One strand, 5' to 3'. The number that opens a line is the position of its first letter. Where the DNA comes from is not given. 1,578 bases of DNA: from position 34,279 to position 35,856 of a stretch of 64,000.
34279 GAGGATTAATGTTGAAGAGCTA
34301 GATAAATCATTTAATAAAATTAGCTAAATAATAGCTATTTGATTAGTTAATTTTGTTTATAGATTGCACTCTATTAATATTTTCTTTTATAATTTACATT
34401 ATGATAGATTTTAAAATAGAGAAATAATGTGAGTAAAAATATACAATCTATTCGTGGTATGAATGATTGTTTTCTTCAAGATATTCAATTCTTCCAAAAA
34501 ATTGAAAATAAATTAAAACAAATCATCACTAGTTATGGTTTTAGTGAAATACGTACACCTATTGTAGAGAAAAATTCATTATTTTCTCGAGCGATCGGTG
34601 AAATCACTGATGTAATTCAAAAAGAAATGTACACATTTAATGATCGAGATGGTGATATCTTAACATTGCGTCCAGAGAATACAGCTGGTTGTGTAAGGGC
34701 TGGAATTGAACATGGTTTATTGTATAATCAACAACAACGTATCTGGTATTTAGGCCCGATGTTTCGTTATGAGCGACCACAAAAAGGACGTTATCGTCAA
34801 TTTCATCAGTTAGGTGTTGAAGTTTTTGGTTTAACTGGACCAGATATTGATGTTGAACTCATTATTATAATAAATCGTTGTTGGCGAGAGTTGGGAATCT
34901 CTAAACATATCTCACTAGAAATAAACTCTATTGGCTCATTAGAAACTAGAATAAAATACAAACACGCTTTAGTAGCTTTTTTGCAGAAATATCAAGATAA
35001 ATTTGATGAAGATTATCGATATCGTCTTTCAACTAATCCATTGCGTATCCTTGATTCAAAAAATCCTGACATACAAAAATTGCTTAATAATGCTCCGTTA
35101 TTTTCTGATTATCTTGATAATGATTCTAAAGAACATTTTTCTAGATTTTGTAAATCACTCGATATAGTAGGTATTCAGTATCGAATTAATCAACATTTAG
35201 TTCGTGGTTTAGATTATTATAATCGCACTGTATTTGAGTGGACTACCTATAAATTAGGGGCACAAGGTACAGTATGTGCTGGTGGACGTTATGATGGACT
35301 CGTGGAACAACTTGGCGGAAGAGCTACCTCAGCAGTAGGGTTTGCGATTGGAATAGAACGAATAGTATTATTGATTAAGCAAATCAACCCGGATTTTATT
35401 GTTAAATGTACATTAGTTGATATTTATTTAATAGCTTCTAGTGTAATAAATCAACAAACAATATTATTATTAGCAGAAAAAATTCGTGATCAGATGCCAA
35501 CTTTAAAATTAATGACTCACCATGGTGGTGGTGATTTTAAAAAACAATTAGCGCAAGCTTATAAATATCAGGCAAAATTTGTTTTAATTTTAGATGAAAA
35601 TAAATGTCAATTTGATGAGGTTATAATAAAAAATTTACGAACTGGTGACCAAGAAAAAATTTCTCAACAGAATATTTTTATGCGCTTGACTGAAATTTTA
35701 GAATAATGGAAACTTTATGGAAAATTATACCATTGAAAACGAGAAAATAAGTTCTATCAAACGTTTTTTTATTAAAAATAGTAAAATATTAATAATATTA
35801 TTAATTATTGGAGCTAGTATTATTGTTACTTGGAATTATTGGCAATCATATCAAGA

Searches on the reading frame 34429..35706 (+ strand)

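Call 5: search_protein_families(library=ncbifam, proteins=[window:34429-35706:+], max_evalue=0.00001)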
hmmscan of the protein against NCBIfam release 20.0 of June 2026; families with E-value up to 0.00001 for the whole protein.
window:34429-35706:+ (425 aa): 22 families
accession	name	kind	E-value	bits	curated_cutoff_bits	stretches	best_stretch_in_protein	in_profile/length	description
TIGR00442.1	hisS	equivalog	1.7e-142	475.2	286.75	1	6-412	1-405/406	histidine--tRNA ligase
TIGR00443.1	hisZ_biosyn_reg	equivalog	2.2e-48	165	271.65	1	13-316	2-312/314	ATP phosphoribosyltransferase regulatory subunit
NF009085.0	PRK12420.1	equivalog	1.5e-32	113.5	540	2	239-413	248-419/426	histidine--tRNA ligase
NF008942.0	PRK12292.2-5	equivalog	1.5e-29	102.9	643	2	9-159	13-161/434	ATP phosphoribosyltransferase regulatory subunit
NF008941.0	PRK12292.2-4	equivalog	1.6e-28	99.7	447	1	10-319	12-327/393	ATP phosphoribosyltransferase regulatory subunit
NF008953.0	PRK12295.1-6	equivalog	1.4e-27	96.7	384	2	24-137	14-120/384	ATP phosphoribosyltransferase regulatory subunit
NF008936.0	PRK12292.1-3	equivalog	6.4e-26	91.1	492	2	9-158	9-155/406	ATP phosphoribosyltransferase regulatory subunit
NF008940.0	PRK12292.2-3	equivalog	1.7e-25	89.7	450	1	9-361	7-364/404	ATP phosphoribosyltransferase regulatory subunit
NF008938.0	PRK12292.1-6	equivalog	6.1e-20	71.5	833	1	10-166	11-161/420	ATP phosphoribosyltransferase regulatory subunit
NF008945.0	PRK12292.3-3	equivalog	8.4e-20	71.2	409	1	23-165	18-152/368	ATP phosphoribosyltransferase regulatory subunit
NF008939.0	PRK12292.2-1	equivalog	4.4e-18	65.2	335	1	5-320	3-326/391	ATP phosphoribosyltransferase regulatory subunit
NF008950.0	PRK12295.1-3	equivalog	4.6e-14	52.6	492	1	250-312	313-374/387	ATP phosphoribosyltransferase regulatory subunit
NF008952.0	PRK12295.1-5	equivalog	6.1e-13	48.7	360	1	37-183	22-166/363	ATP phosphoribosyltransferase regulatory subunit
NF009086.0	PRK12421.1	equivalog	1e-12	47.7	318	1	10-325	12-335/389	ATP phosphoribosyltransferase regulatory subunit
NF008944.0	PRK12292.3-2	equivalog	1.6e-12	47.2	374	0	27-166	35-169/341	ATP phosphoribosyltransferase regulatory subunit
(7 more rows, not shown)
